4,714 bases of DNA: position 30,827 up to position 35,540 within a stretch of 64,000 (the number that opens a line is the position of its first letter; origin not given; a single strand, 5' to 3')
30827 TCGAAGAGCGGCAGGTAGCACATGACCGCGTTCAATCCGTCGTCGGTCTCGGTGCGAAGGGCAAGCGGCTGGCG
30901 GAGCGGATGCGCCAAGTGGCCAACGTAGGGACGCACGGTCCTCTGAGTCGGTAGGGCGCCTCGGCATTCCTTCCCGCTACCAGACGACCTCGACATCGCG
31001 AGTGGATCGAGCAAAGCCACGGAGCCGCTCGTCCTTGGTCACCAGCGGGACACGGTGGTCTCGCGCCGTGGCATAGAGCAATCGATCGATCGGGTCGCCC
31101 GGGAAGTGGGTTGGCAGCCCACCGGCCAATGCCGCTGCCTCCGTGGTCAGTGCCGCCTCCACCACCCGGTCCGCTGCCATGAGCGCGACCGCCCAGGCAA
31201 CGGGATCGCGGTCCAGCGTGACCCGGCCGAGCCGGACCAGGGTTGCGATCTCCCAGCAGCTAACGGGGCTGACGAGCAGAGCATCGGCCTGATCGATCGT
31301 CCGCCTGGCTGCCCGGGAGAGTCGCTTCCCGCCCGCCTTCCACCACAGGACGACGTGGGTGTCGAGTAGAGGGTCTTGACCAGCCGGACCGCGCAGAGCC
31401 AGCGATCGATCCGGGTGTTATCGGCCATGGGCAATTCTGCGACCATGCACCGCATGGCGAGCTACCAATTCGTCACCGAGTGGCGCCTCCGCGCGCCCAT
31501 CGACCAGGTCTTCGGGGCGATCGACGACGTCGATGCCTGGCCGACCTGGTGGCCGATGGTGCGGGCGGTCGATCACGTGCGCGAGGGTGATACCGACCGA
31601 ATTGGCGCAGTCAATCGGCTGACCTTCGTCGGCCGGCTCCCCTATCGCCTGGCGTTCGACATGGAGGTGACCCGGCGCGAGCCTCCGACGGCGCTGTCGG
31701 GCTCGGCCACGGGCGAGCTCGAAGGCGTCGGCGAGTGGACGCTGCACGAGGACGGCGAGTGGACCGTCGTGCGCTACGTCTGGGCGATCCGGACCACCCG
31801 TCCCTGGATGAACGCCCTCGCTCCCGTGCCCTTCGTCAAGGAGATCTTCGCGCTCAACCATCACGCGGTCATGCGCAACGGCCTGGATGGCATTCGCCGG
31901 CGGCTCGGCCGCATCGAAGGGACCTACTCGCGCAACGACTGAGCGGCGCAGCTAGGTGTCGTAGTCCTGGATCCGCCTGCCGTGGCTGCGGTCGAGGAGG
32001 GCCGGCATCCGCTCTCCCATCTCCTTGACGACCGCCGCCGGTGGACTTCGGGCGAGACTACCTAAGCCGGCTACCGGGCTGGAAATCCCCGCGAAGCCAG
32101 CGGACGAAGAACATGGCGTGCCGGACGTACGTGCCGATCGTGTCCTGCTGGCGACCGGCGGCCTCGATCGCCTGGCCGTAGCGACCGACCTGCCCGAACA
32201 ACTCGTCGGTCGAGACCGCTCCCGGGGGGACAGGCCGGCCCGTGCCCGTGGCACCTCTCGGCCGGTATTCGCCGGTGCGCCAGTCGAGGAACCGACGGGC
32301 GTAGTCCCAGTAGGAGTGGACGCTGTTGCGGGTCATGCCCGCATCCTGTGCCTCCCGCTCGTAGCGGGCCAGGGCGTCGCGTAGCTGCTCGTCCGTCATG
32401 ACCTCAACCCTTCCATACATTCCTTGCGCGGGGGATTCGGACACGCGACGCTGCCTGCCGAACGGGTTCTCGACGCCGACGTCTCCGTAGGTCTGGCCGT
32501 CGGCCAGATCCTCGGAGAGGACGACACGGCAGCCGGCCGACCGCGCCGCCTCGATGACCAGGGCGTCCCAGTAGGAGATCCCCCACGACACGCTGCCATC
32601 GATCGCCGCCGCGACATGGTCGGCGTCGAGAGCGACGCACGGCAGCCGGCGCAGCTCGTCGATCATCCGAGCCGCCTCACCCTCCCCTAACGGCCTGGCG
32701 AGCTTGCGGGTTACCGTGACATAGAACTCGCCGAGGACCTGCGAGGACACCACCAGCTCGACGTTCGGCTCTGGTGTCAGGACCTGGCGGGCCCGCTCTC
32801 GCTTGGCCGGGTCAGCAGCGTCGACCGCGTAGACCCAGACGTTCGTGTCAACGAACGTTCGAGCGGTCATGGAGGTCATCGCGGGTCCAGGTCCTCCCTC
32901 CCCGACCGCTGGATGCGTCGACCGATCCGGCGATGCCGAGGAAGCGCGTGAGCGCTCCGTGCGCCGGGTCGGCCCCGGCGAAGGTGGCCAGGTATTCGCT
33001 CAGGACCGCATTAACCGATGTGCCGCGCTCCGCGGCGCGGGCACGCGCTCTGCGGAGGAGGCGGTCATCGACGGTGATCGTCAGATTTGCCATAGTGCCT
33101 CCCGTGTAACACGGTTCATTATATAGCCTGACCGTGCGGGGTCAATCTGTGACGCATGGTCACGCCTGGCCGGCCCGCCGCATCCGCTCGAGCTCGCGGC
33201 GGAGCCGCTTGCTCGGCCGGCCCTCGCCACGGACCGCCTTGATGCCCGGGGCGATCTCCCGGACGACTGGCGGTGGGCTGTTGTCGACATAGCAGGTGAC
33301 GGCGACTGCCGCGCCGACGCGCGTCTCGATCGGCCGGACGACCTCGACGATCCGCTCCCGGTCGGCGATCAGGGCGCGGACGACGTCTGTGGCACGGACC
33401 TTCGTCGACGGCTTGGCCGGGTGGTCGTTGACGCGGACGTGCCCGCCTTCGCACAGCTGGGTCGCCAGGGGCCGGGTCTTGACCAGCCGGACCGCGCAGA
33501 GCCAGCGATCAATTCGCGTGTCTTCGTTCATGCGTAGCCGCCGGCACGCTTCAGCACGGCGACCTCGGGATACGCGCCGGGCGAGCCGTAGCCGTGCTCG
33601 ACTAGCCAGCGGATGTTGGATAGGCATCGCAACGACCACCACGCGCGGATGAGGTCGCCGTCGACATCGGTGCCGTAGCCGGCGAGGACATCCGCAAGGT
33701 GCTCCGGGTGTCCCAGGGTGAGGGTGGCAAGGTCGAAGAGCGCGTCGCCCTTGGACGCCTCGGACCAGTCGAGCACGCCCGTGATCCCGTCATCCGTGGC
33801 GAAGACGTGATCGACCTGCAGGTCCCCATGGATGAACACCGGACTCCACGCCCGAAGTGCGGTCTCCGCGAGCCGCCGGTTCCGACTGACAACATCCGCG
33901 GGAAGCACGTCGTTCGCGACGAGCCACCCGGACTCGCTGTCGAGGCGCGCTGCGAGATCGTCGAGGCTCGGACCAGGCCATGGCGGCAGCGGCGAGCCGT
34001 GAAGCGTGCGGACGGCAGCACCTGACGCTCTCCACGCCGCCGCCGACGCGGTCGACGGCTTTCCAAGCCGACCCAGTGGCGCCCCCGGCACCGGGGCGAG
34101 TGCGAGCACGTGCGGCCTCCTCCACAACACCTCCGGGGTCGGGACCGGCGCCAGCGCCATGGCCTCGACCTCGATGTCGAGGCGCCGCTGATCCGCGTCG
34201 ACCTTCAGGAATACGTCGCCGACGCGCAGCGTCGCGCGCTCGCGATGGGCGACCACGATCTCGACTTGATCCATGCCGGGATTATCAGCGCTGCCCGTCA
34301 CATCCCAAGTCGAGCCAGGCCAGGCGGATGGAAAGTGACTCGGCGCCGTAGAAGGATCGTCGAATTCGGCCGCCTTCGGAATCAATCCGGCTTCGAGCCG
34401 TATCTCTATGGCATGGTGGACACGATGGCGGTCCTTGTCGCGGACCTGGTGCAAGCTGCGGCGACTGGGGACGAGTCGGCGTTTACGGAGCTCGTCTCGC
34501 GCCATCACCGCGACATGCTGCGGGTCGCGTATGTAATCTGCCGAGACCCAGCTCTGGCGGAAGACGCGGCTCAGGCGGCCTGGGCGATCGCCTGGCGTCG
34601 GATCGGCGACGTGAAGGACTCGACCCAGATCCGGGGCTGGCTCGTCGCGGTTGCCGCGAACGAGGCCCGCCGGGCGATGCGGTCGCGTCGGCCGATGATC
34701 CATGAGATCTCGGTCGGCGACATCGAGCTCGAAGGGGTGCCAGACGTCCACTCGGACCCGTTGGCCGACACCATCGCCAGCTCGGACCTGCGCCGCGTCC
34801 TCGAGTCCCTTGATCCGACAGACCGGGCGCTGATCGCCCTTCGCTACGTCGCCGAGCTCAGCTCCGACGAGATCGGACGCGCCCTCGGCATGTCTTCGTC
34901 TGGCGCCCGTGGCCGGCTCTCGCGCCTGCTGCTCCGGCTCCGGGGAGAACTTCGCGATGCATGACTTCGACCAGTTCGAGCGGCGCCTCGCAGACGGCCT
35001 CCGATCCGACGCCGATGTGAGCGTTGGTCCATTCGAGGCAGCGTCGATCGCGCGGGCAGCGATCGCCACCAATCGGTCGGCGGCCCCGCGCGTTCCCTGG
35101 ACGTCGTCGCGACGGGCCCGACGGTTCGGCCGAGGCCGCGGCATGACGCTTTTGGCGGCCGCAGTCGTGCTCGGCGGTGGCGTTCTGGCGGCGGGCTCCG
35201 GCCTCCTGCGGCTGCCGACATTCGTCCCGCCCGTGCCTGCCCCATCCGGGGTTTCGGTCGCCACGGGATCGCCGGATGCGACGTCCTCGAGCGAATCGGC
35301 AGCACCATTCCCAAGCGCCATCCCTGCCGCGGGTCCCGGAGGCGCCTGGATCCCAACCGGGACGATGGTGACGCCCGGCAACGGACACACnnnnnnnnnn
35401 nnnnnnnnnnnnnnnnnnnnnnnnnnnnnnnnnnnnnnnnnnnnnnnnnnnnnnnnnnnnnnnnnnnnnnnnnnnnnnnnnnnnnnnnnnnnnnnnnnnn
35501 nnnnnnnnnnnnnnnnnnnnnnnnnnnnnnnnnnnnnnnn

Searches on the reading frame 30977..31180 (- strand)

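Call 4: search_protein_families(library=pfam, proteins=[window:30977-31180:-], max_evalue=0.01)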
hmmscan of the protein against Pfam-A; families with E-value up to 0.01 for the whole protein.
window:30977-31180:- (67 aa): 1 family
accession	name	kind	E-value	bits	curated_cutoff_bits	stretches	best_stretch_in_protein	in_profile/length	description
PF01850.27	PIN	-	7e-07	30.3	23.6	1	6-57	69-118/120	PIN domain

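Call 5: search_protein_families(library=ncbifam, proteins=[window:30977-31180:-], max_evalue=0.01)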
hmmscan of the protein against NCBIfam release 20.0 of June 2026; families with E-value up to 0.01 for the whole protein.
window:30977-31180:- (67 aa): 0 families

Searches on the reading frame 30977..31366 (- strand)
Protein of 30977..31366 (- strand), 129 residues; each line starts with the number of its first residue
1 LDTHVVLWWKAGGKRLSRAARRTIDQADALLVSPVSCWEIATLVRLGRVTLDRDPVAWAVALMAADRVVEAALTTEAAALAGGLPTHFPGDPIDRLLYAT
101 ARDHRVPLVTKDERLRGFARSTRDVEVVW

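Call 38: search_protein_families(library=pfam, proteins=[window:30977-31366:-], max_evalue=0.01)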
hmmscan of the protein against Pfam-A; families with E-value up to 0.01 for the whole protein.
window:30977-31366:- (129 aa): 1 family
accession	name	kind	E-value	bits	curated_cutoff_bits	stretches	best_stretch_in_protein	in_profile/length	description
PF01850.27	PIN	-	2.2e-15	57.8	23.6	1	1-119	3-118/120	PIN domain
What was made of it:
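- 30977..31366 (-): Beheaded vapC-type PIN toxin gene. It has no start codon and no antitoxin gene. It matches PIN profile positions 3-118 of 120, E=2.2e-15 (call 38).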

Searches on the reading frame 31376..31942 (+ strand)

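Call 38: search_protein_families(library=pfam, proteins=[window:31376-31942:+], max_evalue=0.01)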
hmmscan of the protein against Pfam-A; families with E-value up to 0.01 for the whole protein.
window:31376-31942:+ (188 aa): 2 families
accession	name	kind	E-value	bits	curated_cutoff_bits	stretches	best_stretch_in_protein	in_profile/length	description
PF10604.15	Polyketide_cyc2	-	7.6e-13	49.4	27.4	1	34-177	6-141/142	Polyketide cyclase / dehydrase and lipid transport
PF03364.25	Polyketide_cyc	-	5.3e-07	30.4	23.4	1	39-138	2-99/126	Polyketide cyclase / dehydrase and lipid transport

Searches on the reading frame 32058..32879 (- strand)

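Call 4: search_protein_families(library=pfam, proteins=[window:32058-32879:-], max_evalue=0.01)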
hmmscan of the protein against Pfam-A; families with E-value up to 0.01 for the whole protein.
window:32058-32879:- (273 aa): 2 families
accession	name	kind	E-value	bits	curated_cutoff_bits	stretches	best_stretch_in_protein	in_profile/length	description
PF01850.27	PIN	-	1e-11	45.9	23.6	1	9-124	2-111/120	PIN domain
PF13470.12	PIN_3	-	4.4e-06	27.9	27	1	7-125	1-114/115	PIN domain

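Call 5: search_protein_families(library=ncbifam, proteins=[window:32058-32879:-], max_evalue=0.01)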
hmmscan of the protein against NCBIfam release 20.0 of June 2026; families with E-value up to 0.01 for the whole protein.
window:32058-32879:- (273 aa): 1 family
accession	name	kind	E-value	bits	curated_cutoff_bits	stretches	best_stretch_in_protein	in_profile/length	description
TIGR00028.1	Mtu_PIN_fam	subfamily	5.6e-05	23.4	73.6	1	9-120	4-123/143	TA system VapC family ribonuclease toxin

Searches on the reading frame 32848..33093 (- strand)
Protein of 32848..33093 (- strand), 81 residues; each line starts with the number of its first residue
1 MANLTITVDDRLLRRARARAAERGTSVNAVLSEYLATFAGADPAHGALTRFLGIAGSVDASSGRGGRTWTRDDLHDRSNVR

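Call 4: search_protein_families(library=pfam, proteins=[window:32848-33093:-], max_evalue=0.01)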
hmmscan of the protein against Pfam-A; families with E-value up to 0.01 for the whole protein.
window:32848-33093:- (81 aa): 2 families
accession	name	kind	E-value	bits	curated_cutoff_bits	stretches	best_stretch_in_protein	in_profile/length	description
PF19891.5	DUF6364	-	0.00012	22.9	27.3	1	4-45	5-39/70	Family of unknown function (DUF6364)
PF22513.2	FitA-like_RHH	-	0.00021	21.6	27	1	3-36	2-36/39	Antitoxin FitA-like, ribbon-helix-helix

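Call 5: search_protein_families(library=ncbifam, proteins=[window:32848-33093:-], max_evalue=0.01)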
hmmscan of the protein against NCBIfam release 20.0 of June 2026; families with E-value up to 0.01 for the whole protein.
window:32848-33093:- (81 aa): 0 families

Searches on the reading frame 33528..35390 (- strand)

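Call 38: search_protein_families(library=pfam, proteins=[window:33528-35390:-], max_evalue=0.01)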
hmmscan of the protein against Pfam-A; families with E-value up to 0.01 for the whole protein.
window:33528-35390:- (620 aa): 1 family
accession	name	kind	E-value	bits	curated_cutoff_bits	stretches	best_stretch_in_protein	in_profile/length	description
PF01636.29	APH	-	1.1e-14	55.2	23.2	1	413-573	49-230/239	Phosphotransferase enzyme family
